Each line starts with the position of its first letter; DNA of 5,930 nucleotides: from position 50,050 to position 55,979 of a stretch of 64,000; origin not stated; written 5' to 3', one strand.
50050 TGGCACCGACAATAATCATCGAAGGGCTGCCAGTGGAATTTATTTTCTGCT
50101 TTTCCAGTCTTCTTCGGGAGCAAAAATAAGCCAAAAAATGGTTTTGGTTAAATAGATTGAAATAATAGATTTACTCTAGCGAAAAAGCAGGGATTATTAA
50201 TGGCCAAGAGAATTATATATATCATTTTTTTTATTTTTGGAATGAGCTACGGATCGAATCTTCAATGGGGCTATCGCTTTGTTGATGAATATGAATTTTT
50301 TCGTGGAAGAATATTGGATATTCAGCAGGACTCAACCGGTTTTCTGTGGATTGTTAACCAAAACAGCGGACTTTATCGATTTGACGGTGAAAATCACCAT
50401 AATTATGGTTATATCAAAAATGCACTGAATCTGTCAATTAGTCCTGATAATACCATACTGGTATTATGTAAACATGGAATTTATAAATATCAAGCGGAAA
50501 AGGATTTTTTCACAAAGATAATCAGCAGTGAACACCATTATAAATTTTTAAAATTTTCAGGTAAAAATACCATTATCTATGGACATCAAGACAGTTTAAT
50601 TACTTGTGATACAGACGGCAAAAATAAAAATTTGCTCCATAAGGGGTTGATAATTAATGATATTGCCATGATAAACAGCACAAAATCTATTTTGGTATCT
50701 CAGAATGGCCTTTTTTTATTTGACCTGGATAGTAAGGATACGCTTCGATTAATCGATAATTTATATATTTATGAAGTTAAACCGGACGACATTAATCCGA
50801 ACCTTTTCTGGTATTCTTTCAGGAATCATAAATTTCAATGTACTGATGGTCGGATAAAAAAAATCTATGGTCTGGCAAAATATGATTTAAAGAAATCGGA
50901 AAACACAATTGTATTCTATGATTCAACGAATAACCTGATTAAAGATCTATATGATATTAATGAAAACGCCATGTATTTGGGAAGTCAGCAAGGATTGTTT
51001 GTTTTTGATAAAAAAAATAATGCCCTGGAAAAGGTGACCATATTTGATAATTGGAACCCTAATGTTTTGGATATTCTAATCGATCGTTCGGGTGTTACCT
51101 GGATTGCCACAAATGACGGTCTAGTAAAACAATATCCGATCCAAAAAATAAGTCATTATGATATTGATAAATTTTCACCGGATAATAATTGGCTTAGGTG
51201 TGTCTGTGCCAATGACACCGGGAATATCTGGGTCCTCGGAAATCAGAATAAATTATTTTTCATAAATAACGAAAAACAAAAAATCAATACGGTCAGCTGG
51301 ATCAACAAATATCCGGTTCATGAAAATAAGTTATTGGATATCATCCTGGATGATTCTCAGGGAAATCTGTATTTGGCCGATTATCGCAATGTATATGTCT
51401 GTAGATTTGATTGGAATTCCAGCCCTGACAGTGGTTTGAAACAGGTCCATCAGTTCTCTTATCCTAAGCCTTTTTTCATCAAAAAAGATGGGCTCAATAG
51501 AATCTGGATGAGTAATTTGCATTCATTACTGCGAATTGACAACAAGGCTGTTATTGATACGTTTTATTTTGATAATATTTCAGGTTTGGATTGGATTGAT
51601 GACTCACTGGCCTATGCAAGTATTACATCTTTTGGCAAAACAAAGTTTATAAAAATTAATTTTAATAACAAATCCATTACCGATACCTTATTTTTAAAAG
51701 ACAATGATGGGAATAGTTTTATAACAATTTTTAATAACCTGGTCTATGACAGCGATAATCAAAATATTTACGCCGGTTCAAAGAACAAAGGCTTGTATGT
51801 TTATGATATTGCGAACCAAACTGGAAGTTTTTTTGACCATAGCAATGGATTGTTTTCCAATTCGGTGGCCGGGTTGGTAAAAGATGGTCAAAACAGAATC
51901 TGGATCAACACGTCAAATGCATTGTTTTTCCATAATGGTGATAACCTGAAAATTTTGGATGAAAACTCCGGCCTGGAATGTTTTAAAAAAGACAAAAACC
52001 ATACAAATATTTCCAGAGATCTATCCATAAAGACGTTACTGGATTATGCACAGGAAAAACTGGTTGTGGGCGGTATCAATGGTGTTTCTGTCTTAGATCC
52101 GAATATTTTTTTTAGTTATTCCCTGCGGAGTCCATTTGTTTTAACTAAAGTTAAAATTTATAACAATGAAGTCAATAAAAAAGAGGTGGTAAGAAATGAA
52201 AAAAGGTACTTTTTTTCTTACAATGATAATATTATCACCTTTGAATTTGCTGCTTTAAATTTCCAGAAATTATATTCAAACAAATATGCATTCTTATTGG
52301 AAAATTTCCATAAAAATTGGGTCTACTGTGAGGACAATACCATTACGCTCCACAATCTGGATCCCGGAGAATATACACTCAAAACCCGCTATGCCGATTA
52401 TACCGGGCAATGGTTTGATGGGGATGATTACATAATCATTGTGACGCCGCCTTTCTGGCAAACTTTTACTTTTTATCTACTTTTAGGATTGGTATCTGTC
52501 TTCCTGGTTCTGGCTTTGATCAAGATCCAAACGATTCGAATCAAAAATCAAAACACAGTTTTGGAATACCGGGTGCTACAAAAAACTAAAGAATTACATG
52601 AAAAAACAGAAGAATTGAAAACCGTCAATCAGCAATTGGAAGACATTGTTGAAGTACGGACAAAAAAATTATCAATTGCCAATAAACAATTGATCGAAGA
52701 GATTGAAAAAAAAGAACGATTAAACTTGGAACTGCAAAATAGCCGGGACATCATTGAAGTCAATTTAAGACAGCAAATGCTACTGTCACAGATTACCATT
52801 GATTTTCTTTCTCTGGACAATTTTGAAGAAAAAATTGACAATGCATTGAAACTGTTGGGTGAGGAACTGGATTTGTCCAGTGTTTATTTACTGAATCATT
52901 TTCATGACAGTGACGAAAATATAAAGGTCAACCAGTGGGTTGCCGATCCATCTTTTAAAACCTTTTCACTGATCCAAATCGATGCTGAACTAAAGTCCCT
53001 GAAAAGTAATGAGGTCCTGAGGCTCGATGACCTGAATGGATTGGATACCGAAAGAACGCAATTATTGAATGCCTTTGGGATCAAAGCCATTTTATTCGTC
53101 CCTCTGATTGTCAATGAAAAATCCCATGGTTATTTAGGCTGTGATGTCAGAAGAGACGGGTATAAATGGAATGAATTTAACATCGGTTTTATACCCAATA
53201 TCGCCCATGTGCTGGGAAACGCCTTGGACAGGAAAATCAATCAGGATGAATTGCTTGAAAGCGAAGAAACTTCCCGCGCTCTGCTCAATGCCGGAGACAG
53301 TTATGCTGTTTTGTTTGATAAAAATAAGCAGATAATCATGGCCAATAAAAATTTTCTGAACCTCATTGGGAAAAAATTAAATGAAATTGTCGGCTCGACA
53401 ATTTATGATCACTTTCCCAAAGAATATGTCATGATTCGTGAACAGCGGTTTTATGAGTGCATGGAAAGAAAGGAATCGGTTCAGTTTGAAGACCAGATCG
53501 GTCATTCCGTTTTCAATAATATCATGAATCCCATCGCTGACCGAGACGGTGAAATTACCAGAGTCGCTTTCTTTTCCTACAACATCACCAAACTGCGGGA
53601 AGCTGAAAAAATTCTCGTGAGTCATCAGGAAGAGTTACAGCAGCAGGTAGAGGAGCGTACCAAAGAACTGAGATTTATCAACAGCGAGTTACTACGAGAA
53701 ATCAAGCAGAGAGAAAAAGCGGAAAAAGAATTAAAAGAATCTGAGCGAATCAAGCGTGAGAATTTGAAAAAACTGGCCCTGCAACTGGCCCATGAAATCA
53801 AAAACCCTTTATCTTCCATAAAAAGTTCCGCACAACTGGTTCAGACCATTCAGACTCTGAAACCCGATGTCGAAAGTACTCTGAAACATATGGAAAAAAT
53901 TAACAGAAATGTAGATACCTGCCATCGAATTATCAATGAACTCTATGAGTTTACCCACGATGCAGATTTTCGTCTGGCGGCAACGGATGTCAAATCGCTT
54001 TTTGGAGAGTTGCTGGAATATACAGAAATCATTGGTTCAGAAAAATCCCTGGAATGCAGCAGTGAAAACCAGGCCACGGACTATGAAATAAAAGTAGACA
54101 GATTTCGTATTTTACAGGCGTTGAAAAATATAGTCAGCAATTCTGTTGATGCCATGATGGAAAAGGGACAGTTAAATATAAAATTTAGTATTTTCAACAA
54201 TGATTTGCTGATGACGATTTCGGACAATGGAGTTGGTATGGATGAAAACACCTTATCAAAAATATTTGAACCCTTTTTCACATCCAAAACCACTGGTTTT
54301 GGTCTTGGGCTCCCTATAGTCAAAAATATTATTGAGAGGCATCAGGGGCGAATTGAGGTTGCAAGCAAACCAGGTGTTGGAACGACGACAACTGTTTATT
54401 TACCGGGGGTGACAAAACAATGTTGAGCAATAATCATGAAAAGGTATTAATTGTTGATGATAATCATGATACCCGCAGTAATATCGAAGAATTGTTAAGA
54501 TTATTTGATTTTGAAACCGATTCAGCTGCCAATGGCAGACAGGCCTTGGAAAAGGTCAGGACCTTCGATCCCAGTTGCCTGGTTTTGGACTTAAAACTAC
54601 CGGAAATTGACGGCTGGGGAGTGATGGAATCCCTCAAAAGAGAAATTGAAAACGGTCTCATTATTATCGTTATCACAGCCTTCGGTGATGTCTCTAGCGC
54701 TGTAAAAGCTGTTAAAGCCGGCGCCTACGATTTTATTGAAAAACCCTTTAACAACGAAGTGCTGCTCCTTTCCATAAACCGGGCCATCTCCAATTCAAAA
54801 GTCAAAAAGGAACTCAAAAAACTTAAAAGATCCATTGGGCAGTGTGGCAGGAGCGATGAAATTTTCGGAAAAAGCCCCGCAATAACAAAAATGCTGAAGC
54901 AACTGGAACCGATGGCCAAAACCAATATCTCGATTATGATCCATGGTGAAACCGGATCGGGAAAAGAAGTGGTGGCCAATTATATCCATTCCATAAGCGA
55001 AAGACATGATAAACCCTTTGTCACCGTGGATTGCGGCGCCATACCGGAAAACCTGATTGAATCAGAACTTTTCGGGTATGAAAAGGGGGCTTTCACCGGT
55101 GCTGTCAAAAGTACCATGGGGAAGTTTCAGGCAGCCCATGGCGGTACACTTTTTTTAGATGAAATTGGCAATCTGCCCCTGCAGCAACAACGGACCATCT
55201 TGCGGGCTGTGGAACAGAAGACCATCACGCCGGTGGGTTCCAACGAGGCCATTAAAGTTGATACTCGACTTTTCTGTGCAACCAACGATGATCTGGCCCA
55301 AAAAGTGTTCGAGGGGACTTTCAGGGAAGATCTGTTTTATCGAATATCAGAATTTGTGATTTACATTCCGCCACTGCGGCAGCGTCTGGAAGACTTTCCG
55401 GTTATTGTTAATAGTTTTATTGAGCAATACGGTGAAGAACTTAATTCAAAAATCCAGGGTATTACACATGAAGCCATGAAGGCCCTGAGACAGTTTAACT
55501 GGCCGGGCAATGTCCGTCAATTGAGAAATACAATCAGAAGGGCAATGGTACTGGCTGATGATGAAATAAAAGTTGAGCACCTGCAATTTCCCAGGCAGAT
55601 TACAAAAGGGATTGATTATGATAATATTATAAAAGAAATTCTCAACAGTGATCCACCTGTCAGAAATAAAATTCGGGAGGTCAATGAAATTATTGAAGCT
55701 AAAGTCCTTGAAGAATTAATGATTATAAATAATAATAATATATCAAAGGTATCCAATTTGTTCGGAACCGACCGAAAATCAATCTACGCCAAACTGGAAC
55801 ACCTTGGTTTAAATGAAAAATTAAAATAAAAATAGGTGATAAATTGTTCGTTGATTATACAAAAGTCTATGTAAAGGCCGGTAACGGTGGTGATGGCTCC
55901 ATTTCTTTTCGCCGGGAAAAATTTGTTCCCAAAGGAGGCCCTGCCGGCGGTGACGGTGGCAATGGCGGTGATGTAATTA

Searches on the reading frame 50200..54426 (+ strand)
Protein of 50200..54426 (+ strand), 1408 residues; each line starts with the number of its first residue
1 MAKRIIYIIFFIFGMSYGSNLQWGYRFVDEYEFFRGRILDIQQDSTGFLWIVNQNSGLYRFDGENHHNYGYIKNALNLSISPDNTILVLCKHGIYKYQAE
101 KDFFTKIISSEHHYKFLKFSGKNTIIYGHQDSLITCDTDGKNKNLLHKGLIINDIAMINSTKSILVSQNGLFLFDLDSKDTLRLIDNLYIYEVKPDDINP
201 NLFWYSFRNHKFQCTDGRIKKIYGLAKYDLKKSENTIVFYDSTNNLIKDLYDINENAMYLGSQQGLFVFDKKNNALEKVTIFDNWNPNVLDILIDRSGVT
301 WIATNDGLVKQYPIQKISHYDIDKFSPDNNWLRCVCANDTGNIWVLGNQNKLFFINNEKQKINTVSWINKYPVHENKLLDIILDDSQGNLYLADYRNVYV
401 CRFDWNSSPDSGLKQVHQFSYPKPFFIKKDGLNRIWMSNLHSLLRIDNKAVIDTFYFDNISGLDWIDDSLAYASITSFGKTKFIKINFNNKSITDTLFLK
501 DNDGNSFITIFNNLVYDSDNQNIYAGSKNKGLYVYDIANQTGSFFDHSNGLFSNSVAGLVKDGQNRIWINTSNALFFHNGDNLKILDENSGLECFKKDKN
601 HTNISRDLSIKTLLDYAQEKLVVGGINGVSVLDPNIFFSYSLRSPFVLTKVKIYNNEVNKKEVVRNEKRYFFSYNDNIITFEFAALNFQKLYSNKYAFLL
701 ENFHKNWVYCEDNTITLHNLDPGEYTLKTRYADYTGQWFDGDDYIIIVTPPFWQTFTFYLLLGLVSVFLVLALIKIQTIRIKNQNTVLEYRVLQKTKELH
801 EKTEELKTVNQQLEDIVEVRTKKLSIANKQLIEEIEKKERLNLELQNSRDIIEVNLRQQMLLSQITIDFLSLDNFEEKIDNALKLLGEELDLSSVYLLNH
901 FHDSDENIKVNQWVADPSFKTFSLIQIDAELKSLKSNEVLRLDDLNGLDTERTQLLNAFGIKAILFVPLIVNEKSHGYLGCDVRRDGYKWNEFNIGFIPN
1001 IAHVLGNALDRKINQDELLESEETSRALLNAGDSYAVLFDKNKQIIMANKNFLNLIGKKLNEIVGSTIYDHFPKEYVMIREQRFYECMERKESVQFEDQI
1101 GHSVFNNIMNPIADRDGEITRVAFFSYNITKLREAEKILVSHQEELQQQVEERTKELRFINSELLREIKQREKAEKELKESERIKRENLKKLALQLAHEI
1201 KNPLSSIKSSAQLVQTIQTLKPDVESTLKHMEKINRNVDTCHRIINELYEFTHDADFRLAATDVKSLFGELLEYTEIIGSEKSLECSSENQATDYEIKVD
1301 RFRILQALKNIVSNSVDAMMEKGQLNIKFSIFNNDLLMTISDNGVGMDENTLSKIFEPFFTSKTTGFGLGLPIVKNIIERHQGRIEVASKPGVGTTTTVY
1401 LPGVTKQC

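Call 11: search_protein_families(library=pfam, proteins=[window:50200-54426:+], max_evalue=0.00001)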
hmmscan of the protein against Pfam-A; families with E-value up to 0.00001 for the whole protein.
window:50200-54426:+ (1408 aa): 5 families
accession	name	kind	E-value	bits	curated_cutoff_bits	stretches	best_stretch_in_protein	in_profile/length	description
PF02518.31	HATPase_c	-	1.7e-25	90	26.4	1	1300-1402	2-108/111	Histidine kinase-, DNA gyrase B-, and HSP90-like ATPase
PF07495.19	Y_Y_Y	-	1.4e-07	31.7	26.6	1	694-738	8-53/65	Y_Y_Y domain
PF00512.31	HisKA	-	2.1e-07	31.3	26.9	1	1192-1251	5-60/66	His Kinase A (phospho-acceptor) domain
PF08448.16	PAS_4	-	7.4e-07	29.8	23.1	1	1034-1133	6-109/110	PAS fold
PF07494.17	Reg_prop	-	3.9e-06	26.9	20.4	0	550-573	1-24/24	Two component regulator propeller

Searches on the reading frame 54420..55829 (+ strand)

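Call 11: search_protein_families(library=pfam, proteins=[window:54420-55829:+], max_evalue=0.00001)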
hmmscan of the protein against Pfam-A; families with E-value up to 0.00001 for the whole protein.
window:54420-55829:+ (469 aa): 4 families
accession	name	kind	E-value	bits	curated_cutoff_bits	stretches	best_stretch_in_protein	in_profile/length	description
PF00158.32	Sigma54_activat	-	5.2e-67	225.2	20.2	1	148-314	1-167/168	Sigma-54 interaction domain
PF00072.30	Response_reg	-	7.3e-27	94.2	30.2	1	9-119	1-110/111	Response regulator receiver domain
PF14532.12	Sigma54_activ_2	-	4.3e-24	85.8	25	1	149-319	1-138/138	Sigma-54 interaction domain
PF25601.1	AAA_lid_14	-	4.4e-22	78.2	27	1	320-389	1-71/87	AAA+ ATPase lid domain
